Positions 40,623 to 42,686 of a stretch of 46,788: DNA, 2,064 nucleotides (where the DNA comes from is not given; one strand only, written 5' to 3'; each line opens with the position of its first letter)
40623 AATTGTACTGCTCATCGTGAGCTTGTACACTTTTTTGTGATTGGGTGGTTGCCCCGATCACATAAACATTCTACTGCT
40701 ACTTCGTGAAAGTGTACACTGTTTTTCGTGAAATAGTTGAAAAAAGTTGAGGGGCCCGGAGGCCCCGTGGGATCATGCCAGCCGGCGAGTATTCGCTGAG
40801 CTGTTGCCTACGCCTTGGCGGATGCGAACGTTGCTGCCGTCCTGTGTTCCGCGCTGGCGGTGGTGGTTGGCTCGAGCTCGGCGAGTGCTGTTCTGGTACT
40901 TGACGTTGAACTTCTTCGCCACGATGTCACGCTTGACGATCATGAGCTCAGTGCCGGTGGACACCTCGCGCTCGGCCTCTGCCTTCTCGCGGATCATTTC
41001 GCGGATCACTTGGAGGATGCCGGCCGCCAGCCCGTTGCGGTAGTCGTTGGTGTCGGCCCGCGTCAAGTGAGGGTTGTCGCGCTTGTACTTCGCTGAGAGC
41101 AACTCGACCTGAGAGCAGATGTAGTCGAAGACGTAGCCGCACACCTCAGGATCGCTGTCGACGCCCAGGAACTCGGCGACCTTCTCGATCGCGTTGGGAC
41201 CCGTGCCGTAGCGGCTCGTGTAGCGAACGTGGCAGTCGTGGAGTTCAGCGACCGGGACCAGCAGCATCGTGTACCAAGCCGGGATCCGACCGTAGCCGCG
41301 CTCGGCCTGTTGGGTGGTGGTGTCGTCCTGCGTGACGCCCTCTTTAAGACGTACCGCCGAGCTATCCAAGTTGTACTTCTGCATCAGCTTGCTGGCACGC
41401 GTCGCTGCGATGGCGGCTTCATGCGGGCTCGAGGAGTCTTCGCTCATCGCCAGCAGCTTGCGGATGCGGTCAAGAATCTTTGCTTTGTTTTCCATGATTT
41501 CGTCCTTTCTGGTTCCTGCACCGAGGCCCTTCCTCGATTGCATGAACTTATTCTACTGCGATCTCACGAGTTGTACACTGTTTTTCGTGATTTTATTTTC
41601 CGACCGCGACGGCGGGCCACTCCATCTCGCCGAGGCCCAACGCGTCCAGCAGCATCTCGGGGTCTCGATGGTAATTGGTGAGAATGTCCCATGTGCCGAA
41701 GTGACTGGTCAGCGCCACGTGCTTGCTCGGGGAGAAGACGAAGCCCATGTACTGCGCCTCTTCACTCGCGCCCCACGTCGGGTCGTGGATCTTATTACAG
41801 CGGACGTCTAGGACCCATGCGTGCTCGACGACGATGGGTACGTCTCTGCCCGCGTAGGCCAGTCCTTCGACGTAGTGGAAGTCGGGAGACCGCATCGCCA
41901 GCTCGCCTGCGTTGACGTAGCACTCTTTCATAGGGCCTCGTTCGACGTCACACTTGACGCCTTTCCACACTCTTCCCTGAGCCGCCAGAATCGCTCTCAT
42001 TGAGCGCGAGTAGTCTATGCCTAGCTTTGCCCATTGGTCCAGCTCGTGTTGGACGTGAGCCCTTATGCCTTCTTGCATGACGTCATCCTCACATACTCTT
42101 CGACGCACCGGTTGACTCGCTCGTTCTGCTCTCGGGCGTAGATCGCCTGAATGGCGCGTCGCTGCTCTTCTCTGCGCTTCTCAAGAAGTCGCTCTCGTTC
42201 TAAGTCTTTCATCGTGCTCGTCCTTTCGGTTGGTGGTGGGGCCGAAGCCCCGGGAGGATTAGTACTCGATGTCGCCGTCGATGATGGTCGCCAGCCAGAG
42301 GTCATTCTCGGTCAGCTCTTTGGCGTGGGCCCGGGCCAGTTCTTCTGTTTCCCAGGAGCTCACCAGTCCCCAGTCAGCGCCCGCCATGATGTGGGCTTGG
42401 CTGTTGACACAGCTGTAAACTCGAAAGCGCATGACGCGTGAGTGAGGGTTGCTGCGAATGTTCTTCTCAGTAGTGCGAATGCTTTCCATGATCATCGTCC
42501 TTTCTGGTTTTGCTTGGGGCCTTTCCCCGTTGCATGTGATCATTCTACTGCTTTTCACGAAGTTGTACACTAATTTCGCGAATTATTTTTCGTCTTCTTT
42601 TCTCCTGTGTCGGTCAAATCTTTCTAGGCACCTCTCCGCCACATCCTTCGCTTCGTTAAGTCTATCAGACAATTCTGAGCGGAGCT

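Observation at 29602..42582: Early region built from a repeated ~43-bp promoter-operator cassette (10 good copies, 1 degenerate)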

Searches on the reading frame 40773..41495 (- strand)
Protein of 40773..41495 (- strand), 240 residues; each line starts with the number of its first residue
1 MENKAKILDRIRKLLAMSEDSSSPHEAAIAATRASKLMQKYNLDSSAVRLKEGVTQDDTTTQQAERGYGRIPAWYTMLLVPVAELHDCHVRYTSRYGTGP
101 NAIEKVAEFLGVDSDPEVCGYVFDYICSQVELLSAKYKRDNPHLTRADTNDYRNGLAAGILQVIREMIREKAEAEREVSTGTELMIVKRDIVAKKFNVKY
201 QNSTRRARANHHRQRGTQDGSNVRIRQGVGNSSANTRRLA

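Call 11: search_protein_families(library=pfam, proteins=[window:40773-41495:-], max_evalue=0.01)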
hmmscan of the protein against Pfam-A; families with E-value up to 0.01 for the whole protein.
window:40773-41495:- (240 aa): 2 families
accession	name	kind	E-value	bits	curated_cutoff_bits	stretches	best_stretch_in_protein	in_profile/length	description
PF23771.1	DUF7168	-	1.2e-19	70.8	25.5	1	63-176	7-120/140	Domain of unknown function (DUF7168)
PF10979.13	DUF2786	-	2.4e-17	63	23.9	1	6-44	1-39/40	Protein of unknown function (DUF2786)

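Call 12: search_protein_families(library=phrogs, proteins=[window:40773-41495:-], max_evalue=0.001)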
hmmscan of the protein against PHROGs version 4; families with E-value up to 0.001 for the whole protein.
window:40773-41495:- (240 aa): 1 family
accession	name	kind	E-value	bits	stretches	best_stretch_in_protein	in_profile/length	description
phrog_421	-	unknown function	1.2e-43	150.3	1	1-233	3-234/241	unknown function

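Call 59: search_solved_structures(query=window:40773-41495:-, max_evalue=1)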
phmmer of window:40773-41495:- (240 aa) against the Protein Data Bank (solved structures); distinct sequences matched with E-value up to 1: 1.
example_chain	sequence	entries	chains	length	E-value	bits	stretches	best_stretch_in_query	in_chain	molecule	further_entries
4wo7_A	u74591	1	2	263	0.35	13.5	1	121-176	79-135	Foldase protein PrsA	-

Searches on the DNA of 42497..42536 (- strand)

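Call 92: build_rna_model(alignment_id=A2, structure=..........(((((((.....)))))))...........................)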
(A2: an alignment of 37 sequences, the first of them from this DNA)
Model R1 built from alignment A2 (37 sequences, 56 columns); structure: as given.
model positions 40; base pairs 7; branch points 0; effective number of sequences 37; information 0.618 bits per position. Calibrated on 0.2 Mb of random sequence (short: E-values are rough).
structure used (alignment columns):
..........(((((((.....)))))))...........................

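Call 93: search_with_rna_model(model_id=R1, sources=[window, L135, L136, L120, L138, L139, L202, L203, L137, L140], max_evalue=1, make_alignment=true)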
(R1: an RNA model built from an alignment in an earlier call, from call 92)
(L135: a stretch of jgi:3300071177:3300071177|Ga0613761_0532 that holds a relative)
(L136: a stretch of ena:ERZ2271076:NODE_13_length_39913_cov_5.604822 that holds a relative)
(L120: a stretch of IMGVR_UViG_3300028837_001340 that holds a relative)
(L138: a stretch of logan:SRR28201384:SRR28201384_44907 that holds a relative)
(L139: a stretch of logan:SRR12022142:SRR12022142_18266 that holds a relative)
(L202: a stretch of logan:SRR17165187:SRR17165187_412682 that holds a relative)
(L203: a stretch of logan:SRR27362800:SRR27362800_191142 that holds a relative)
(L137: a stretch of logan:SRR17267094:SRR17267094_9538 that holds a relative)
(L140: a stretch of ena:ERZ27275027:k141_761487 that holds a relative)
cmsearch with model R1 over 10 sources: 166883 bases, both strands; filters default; matches with E-value up to 1: 48.
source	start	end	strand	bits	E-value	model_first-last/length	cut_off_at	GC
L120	15667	15706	+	37.4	2.1e-08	1-40/40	no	0.55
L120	17326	17364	+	34.3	1.9e-07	1-40/40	no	0.54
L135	3126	3164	+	34.1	2e-07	1-40/40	no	0.64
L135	2738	2777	+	34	2.2e-07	1-40/40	no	0.57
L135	13374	13412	+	32.1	8.1e-07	1-40/40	no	0.56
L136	13137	13175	+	31.9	9.7e-07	1-40/40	no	0.51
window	33741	33779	-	31.4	1.3e-06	1-40/40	no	0.59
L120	13281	13318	+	31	1.7e-06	1-40/40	no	0.55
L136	12787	12825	+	30.6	2.4e-06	1-40/40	no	0.54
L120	16870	16907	+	30.6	2.4e-06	1-40/40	no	0.55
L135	12618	12656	+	30.1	3.2e-06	1-40/40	no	0.54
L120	14220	14258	+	29.2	6.3e-06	1-40/40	no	0.59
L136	12429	12466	+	29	6.9e-06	1-40/40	no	0.5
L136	12067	12104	+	28.1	1.3e-05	1-40/40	no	0.5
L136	9182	9220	+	27.8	1.6e-05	1-40/40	no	0.56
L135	2027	2066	+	27.4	2.1e-05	1-40/40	no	0.6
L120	11885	11922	+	26.9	2.9e-05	1-40/40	no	0.61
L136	14001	14039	+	26.3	4.6e-05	1-40/40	no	0.56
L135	1689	1728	+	25.1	0.00011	1-40/40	no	0.6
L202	1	26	+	22.1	0.00082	14-40/40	5'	0.54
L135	13782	13818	+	22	0.00089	1-40/40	no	0.57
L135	12086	12122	+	21.6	0.0011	1-40/40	no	0.57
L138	5322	5362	+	20.8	0.0019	1-40/40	no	0.46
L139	3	50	+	20.1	0.0032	1-40/40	no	0.54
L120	5130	5168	+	19.9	0.0038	1-40/40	no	0.49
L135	8813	8852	+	17.4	0.02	1-40/40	no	0.62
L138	1588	1627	+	17.2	0.024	1-40/40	no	0.5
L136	8160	8200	+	16.7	0.033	1-40/40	no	0.41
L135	12848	12885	+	16.2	0.047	1-40/40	no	0.66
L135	1144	1193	+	14.8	0.13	1-40/40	no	0.5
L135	8062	8103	+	14.3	0.18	1-40/40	no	0.5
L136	4297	4335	+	14.3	0.18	1-40/40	no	0.54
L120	8722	8761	+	13.5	0.3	1-40/40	no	0.5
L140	9308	9347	-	13.3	0.34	1-40/40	no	0.45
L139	349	393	+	13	0.43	1-40/40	no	0.6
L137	19893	19928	-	12.7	0.54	1-40/40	no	0.47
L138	1409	1443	+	12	0.88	1-40/40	no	0.49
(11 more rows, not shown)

Alignment A4: 48 matches aligned to the model, 65 columns, each read 5' to 3' on its own strand. Consensus structure (alignment columns), stored with it:
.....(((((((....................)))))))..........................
